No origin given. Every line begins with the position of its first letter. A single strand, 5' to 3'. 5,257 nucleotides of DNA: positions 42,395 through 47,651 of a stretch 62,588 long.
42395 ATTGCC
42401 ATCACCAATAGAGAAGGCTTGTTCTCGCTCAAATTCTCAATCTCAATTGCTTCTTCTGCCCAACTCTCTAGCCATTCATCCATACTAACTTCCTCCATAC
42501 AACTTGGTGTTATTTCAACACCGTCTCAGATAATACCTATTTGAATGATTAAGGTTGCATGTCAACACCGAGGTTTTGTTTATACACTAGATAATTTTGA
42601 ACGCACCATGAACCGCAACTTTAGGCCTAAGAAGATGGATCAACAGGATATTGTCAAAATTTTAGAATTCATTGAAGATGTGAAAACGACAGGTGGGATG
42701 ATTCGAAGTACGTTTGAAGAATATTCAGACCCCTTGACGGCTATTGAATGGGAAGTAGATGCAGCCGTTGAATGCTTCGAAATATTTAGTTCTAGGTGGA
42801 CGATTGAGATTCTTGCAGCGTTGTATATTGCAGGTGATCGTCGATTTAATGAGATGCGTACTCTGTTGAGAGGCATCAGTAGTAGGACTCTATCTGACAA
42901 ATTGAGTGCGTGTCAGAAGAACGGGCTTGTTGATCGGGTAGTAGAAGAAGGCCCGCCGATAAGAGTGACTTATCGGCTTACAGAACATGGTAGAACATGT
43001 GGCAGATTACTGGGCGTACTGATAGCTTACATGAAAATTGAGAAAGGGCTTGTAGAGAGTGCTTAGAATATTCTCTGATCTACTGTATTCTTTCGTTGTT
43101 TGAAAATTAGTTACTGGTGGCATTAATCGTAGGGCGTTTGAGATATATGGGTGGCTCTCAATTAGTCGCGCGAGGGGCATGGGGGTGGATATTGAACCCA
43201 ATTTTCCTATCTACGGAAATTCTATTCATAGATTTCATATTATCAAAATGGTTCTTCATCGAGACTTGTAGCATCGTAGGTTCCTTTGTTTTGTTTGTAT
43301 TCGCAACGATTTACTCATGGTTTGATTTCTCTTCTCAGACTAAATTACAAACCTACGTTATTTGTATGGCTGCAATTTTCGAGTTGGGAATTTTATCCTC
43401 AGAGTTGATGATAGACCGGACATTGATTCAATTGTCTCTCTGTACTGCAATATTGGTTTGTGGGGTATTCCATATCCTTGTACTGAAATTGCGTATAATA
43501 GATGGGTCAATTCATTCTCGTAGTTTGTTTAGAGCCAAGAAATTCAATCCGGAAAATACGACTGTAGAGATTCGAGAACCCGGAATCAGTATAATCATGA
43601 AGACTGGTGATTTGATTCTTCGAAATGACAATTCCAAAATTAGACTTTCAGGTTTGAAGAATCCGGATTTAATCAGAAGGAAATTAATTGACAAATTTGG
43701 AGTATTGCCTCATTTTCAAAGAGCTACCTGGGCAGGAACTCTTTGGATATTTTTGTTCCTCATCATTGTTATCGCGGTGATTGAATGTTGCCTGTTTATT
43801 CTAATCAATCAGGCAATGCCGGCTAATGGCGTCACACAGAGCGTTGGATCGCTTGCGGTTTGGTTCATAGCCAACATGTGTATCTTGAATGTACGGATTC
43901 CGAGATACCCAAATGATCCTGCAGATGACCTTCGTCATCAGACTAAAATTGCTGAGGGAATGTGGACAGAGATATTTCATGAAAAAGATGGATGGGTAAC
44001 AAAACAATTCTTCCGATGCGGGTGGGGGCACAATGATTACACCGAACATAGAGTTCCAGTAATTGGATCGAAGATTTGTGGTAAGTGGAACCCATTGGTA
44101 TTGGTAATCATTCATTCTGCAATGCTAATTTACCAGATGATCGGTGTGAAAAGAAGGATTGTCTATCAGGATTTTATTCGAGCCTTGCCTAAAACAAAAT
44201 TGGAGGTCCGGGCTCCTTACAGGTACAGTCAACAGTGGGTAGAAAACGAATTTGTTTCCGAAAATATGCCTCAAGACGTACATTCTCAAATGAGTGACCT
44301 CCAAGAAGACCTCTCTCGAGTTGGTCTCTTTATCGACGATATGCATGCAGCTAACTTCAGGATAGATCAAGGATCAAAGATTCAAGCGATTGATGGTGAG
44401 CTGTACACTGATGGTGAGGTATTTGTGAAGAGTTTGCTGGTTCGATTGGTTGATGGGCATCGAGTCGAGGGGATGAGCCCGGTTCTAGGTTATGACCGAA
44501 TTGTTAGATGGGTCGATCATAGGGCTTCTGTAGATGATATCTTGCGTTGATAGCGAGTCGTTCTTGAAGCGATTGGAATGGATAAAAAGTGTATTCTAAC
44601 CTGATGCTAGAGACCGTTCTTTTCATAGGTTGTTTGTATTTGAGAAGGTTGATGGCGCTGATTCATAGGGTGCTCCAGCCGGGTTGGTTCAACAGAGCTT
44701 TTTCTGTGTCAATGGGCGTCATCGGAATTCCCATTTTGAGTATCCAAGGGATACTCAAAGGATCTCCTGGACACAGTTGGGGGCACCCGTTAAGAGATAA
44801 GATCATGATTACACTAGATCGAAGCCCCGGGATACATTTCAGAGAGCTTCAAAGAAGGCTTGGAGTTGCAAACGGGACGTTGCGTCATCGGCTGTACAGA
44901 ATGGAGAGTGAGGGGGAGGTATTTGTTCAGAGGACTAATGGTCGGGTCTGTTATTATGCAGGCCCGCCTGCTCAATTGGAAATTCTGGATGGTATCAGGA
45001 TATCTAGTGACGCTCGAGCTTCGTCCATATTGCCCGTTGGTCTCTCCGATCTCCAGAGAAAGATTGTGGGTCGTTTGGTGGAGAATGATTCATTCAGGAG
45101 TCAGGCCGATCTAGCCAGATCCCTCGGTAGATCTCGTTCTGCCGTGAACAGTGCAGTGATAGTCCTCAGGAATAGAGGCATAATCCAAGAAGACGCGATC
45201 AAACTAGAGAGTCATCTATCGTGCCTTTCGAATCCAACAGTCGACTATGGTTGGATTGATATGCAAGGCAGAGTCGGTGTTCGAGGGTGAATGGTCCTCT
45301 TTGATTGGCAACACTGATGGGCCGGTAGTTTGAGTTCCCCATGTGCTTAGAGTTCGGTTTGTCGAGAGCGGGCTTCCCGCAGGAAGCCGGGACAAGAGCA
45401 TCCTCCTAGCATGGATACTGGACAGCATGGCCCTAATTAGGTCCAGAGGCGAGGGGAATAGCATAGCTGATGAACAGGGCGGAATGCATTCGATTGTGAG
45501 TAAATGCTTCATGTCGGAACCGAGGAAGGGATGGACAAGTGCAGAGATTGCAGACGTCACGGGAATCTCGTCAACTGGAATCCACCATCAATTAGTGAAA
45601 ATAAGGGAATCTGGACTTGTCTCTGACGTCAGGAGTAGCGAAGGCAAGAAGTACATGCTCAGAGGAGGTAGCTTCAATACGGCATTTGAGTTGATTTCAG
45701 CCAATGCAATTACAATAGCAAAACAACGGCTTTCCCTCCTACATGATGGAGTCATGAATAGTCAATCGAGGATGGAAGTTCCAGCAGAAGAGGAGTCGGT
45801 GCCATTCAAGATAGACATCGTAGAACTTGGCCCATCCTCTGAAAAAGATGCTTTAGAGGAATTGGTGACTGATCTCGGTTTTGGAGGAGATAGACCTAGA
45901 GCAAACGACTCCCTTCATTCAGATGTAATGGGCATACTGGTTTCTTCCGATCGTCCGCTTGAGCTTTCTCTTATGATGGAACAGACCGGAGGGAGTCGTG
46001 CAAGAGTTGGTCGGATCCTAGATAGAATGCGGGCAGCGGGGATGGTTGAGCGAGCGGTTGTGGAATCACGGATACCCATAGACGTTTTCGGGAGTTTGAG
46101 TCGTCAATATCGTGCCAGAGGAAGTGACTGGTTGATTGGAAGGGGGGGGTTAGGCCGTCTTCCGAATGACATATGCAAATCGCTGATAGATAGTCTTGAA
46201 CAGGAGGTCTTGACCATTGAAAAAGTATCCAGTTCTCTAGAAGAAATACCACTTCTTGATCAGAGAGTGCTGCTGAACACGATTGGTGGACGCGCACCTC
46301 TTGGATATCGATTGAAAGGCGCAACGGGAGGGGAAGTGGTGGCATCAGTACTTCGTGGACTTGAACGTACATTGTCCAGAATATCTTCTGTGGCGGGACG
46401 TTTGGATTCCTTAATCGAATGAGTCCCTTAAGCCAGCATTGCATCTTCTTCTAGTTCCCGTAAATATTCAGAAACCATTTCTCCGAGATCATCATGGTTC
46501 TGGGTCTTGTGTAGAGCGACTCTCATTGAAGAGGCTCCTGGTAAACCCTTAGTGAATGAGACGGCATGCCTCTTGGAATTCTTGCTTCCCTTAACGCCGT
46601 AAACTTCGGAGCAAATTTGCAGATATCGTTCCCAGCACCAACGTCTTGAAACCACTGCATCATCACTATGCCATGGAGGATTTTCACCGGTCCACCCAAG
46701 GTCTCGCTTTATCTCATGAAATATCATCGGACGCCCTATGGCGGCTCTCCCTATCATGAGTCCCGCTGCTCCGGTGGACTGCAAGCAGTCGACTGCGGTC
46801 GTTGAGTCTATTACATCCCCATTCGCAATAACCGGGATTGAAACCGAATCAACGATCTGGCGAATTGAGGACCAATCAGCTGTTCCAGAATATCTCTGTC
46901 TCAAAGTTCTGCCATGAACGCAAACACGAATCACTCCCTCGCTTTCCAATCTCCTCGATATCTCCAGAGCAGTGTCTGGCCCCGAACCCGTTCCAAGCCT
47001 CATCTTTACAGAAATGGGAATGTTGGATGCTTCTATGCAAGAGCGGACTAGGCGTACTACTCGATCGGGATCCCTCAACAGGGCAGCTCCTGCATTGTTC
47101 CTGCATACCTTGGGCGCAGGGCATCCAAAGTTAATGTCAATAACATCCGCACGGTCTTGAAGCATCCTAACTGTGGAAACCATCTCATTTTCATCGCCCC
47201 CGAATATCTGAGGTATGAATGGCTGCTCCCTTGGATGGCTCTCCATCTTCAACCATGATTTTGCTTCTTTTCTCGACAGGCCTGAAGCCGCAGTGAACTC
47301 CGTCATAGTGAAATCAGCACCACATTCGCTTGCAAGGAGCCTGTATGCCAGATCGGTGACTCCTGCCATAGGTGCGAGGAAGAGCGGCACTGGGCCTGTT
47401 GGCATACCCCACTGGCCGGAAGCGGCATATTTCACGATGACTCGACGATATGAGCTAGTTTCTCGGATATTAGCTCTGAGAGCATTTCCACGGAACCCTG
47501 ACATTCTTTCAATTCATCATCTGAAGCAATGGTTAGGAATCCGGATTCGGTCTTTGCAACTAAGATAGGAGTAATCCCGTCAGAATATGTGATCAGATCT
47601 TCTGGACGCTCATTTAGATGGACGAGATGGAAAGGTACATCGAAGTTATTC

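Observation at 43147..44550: Membrane protein fusing a bacterial PH-like domain with a protein-kinase-like domain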

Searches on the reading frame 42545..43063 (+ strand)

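Call 4: search_protein_families(library=pfam, proteins=[window:42545-43063:+], max_evalue=1)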
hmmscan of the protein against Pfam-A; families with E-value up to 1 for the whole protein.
window:42545-43063:+ (173 aa): 3 families
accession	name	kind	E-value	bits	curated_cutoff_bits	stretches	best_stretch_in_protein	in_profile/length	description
PF01638.23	HxlR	-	8.2e-17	61.3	20.8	1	81-163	2-83/91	HxlR-like helix-turn-helix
PF03551.20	PadR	-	0.01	16.2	27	1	115-151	33-71/75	Transcriptional regulator PadR-like family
PF13601.12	HTH_34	-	0.091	13.4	27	1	88-151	4-67/80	Winged helix DNA-binding domain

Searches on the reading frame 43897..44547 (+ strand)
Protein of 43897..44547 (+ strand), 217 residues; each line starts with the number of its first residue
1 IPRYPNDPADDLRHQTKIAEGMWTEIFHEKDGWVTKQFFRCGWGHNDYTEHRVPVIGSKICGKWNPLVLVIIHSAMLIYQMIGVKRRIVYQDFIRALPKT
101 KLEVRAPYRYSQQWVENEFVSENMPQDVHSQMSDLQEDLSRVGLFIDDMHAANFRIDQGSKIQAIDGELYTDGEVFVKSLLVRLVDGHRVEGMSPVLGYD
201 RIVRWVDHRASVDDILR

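Call 34: search_solved_structures(query=A2, max_evalue=10, show_alignments=4)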
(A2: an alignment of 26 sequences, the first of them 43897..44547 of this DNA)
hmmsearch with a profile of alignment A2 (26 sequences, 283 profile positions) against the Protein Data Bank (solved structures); distinct sequences matched with E-value up to 10: 22.
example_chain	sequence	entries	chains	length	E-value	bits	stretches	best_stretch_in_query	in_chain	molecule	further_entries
8w7l_B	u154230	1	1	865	0.028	16.7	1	189-240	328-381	Protein kinase domain-containing protein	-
8w7l_A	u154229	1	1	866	0.028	16.7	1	189-240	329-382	Protein kinase domain-containing protein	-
8w7a_A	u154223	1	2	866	0.028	16.7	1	189-240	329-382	Protein kinase domain-containing protein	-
8w7j_A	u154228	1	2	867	0.028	16.7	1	189-240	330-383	Protein kinase domain-containing protein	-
8wgo_A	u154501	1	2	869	0.028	16.7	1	189-240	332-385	Protein kinase domain-containing protein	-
3qor_A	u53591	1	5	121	0.065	15.5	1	201-252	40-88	Nuclear migration protein nudC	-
2cr0_A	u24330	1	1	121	0.44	12.8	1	208-253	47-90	Nuclear migration protein nudC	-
1wfi_A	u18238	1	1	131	0.5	12.6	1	208-262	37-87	nuclear distribution gene C homolog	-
6b85_J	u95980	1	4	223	0.5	12.6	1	10-76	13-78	TMHC4_R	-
9n2d_C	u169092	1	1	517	0.53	12.6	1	208-248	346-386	Bam H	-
11kc_A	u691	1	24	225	0.58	12.4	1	13-76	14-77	Designed nanoparticle O43-TM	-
8sao_B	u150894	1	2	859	0.7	12.2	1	190-230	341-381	Class III lanthionine synthetase LanKC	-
8sap_A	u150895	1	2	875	0.71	12.1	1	190-230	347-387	Class III lanthionine synthetase LanKC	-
8sam_A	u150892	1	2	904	0.75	12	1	190-230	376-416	Class III lanthipeptide, Class III lanthionine synthetase LanKC fusion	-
1xh9_A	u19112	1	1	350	0.83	11.9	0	199-228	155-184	cAMP-dependent protein kinase, alpha-catalytic subunit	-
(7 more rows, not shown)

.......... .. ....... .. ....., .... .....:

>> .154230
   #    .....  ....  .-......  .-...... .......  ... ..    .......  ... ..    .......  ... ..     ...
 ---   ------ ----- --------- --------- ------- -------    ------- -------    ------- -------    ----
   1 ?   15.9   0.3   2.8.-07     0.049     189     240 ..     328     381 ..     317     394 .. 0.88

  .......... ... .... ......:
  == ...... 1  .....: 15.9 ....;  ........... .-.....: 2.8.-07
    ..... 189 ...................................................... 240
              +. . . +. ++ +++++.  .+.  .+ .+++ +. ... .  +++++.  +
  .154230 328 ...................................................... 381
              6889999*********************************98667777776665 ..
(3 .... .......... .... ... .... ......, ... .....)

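Call 35: search_protein_families(library=pfam, alignment_id=A2, max_evalue=1)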
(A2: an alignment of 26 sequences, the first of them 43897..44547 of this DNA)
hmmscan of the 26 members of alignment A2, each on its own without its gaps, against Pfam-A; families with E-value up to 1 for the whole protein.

A. member 1, window:43897-44547:+ (217 aa): 0 families

B. families by the number of members that match (of 26 scanned): 37 families (the first 25 are shown)
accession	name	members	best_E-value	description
PF18762.7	Kinase-PolyVal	14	0.0028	Serine/Threonine/Tyrosine Kinase found in polyvalent proteins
PF13567.11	DUF4131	6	0.07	Domain of unknown function (DUF4131)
PF07332.16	Phage_holin_3_6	3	0.01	Putative Actinobacterial Holin-X, holin superfamily III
PF10707.15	YrbL-PhoP_reg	2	0.049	PhoP regulatory network protein YrbL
PF03109.22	ABC1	2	0.055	ABC1 atypical kinase-like domain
PF12698.13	ABC2_membrane_3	2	0.07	ABC-2 family transporter protein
PF10795.14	DUF2607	1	0.0029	Protein of unknown function (DUF2607)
PF19641.4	DUF6144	1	0.0088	Family of unknown function (DUF6144)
PF05529.17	Bap31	1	0.01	Bap31/Bap29 transmembrane region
PF13346.12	ABC2_membrane_5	1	0.013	ABC-2 family transporter protein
PF03124.20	EXS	1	0.015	EXS family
PF18570.6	Nup54_57_C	1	0.019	NUP57/Nup54 C-terminal domain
PF19554.4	DUF6077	1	0.029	Family of unknown function (DUF6077)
PF17160.9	DUF5124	1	0.042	Domain of unknown function (DUF5124)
PF21712.3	RASSF8-10_RA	1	0.051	Ras association domain-containing protein 8/10, RA domain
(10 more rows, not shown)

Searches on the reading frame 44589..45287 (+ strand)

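Call 4: search_protein_families(library=pfam, proteins=[window:44589-45287:+], max_evalue=1)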
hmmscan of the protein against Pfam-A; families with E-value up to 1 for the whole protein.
window:44589-45287:+ (233 aa): 19 families
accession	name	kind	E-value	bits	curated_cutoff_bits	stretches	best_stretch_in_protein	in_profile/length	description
PF13412.12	HTH_24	-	8.7e-13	48.1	21.9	2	71-109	7-45/48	Winged helix-turn-helix DNA-binding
PF24266.1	HTH_HVO_0163_N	-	2.8e-10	40.5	31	1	69-124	4-59/70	HVO_0163, N-terminal HTH domain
PF12802.13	MarR_2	-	3e-06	27.7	27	1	159-200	10-53/61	MarR family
PF08279.18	HTH_11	-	4.1e-06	27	25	1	156-197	2-43/55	HTH domain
PF09339.16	HTH_IclR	-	1.9e-05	24.8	22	2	172-202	21-51/52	IclR helix-turn-helix domain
PF01047.28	MarR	-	2.4e-05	24.6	24.6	1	72-109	8-45/59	MarR family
PF13404.12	HTH_AsnC-type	-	8e-05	22.8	27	1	154-187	3-35/42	AsnC-type helix-turn-helix domain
PF01978.25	TrmB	-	0.00054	20.2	25.6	1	151-202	5-55/68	Sugar-specific transcriptional regulator TrmB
PF00392.27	GntR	-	0.0016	18.5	27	1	85-118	28-61/64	Bacterial regulatory proteins, gntR family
PF07848.18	PaaX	-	0.0064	17.1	24.8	1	87-122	29-64/70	PaaX-like protein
PF13545.12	HTH_Crp_2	-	0.0085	16.5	27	1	171-202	24-56/70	Crp-like helix-turn-helix domain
PF08281.18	Sigma70_r4_2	-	0.026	14.6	25.7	0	171-189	28-46/54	Sigma-70, region 4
PF25213.1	HVO_A0261_N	-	0.032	14.6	35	0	168-202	23-57/86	HVO_A0261 N-terminal domain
PF24034.1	DUF7343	-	0.058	13.7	27.6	1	153-200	3-49/62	Domain of unknown function (DUF7343)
PF08784.17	RPA_C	-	0.074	14.2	22.6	0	78-112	66-100/106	Replication protein A C terminal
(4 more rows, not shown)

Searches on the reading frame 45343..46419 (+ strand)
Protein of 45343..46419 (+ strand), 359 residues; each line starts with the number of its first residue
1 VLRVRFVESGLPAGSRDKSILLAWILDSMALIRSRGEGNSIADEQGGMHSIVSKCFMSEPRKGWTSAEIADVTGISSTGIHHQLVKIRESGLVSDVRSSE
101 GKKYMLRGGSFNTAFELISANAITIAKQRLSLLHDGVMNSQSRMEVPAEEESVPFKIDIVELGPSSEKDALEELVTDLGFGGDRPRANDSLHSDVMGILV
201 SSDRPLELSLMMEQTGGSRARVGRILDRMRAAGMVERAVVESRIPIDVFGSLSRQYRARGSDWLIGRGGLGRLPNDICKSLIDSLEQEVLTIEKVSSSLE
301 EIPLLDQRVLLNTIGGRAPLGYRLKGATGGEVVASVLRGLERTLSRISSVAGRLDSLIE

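Call 4: search_protein_families(library=pfam, proteins=[window:45343-46419:+], max_evalue=1)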
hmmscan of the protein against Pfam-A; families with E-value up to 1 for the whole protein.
window:45343-46419:+ (359 aa): 14 families
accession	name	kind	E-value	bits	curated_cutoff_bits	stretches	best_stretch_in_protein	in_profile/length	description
PF12802.13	MarR_2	-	1.8e-06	28.5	27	2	213-238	28-53/61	MarR family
PF09339.16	HTH_IclR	-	9.8e-05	22.5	22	1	194-237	7-50/52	IclR helix-turn-helix domain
PF12840.13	HTH_20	-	0.0001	22.6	27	1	60-93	15-48/51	Helix-turn-helix domain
PF01022.26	HTH_5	-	0.00014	22.1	22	1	65-94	17-46/47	Bacterial regulatory protein, arsR family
PF01978.25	TrmB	-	0.0015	18.8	25.6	1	205-239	22-56/68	Sugar-specific transcriptional regulator TrmB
PF13545.12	HTH_Crp_2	-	0.0024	18.3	27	0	211-237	28-55/70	Crp-like helix-turn-helix domain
PF25213.1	HVO_A0261_N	-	0.0067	16.7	35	0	203-238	22-57/86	HVO_A0261 N-terminal domain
PF08279.18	HTH_11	-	0.0083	16.4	25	1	61-98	13-48/55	HTH domain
PF08281.18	Sigma70_r4_2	-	0.015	15.4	25.7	1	62-88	25-51/54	Sigma-70, region 4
PF10007.15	DUF2250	-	0.032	14.8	24.4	0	211-238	28-55/93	Uncharacterized protein conserved in archaea (DUF2250)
PF24034.1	DUF7343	-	0.051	13.9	27.6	1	211-237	24-50/62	Domain of unknown function (DUF7343)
PF13412.12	HTH_24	-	0.089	12.8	21.9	0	65-92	19-46/48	Winged helix-turn-helix DNA-binding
PF02082.26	Rrf2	-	0.1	13.2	30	0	58-101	18-61/132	Iron-dependent Transcriptional regulator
PF16572.11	HlyD_D4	-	0.15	12.4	26.4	1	210-238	17-45/55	Long alpha hairpin domain of cation efflux system protein, CusB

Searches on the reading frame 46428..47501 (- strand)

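Call 67: search_protein_families(library=pfam, proteins=[window:46428-47501:-], max_evalue=0.0001)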
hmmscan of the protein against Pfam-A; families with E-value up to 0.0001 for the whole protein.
window:46428-47501:- (357 aa): 2 families
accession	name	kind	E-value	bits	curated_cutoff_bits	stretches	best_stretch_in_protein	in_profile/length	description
PF01207.24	Dus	-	2.5e-68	230.9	20.4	1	42-345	2-305/311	Dihydrouridine synthase (Dus)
PF01180.27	DHO_dh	-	8.5e-06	25.6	27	0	86-167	87-164/291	Dihydroorotate dehydrogenase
